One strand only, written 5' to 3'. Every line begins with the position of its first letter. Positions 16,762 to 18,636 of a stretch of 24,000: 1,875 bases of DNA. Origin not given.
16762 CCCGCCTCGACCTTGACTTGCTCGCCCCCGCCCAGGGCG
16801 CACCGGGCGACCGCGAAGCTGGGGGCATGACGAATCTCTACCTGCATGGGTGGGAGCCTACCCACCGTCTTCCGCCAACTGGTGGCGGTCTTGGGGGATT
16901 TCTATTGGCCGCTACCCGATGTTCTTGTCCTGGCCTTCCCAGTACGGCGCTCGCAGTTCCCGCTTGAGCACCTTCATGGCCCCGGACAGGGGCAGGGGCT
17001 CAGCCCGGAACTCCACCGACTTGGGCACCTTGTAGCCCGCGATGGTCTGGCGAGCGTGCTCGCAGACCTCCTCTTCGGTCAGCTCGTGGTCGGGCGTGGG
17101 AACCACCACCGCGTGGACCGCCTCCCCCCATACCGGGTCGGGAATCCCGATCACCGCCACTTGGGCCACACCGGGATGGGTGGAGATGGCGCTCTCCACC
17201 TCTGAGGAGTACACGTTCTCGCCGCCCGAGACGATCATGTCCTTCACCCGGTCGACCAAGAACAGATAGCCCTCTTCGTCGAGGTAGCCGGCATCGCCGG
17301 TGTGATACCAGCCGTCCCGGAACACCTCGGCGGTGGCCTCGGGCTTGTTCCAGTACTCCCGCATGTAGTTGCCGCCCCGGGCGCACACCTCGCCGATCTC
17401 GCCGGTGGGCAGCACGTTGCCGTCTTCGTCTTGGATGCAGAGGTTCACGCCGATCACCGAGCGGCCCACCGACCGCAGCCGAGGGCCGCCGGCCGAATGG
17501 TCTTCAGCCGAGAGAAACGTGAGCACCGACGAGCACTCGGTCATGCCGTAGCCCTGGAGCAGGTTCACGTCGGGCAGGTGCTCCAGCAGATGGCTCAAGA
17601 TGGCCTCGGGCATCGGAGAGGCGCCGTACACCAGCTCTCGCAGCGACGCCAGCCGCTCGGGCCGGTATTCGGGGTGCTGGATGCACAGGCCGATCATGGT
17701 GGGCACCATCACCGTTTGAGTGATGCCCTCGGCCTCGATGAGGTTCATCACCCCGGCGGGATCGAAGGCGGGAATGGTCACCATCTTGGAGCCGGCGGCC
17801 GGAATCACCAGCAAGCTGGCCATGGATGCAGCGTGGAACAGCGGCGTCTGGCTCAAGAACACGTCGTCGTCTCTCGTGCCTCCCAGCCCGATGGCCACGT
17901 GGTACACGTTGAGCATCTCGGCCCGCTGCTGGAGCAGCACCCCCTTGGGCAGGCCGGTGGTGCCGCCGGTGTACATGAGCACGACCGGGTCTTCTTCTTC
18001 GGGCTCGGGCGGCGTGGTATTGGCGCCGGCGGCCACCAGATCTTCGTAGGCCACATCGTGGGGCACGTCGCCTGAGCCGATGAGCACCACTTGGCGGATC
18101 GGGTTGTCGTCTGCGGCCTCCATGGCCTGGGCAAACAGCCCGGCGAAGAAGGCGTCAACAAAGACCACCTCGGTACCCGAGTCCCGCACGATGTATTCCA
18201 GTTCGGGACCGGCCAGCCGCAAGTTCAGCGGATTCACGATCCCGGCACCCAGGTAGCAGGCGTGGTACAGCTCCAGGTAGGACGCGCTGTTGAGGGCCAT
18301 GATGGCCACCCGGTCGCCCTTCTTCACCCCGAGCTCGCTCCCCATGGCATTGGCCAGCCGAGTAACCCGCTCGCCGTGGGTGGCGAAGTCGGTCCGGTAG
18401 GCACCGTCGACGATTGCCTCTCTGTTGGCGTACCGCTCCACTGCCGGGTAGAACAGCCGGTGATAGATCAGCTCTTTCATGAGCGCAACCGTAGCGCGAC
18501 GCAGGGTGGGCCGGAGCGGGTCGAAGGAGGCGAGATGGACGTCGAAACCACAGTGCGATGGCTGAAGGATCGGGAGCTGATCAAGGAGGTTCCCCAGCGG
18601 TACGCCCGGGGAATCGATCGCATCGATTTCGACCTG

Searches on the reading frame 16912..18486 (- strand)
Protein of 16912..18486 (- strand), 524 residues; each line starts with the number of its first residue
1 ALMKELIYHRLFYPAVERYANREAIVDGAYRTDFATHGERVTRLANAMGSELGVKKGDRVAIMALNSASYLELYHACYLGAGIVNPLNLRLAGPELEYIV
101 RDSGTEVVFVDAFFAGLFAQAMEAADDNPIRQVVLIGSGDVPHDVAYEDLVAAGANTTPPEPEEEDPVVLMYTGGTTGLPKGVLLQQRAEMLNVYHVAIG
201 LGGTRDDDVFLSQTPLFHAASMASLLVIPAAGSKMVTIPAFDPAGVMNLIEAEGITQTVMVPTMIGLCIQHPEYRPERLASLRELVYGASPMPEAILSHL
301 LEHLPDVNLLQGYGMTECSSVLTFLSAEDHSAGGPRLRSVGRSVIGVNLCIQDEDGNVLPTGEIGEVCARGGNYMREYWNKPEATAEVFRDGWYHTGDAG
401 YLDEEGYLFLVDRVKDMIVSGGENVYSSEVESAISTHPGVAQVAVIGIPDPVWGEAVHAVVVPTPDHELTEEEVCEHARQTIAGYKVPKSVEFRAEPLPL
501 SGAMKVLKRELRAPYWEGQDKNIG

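Call 6: search_protein_families(library=pfam, proteins=[window:16912-18486:-], max_evalue=0.01)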
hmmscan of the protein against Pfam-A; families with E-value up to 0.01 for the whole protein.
window:16912-18486:- (524 aa): 2 families
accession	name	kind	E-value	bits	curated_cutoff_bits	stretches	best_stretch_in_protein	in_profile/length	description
PF00501.34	AMP-binding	-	5.6e-78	262.8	29.9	1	15-379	4-384/384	AMP-binding enzyme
PF13193.12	AMP-binding_C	-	3.1e-20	73.3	24.5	1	429-502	1-73/76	AMP-binding enzyme C-terminal domain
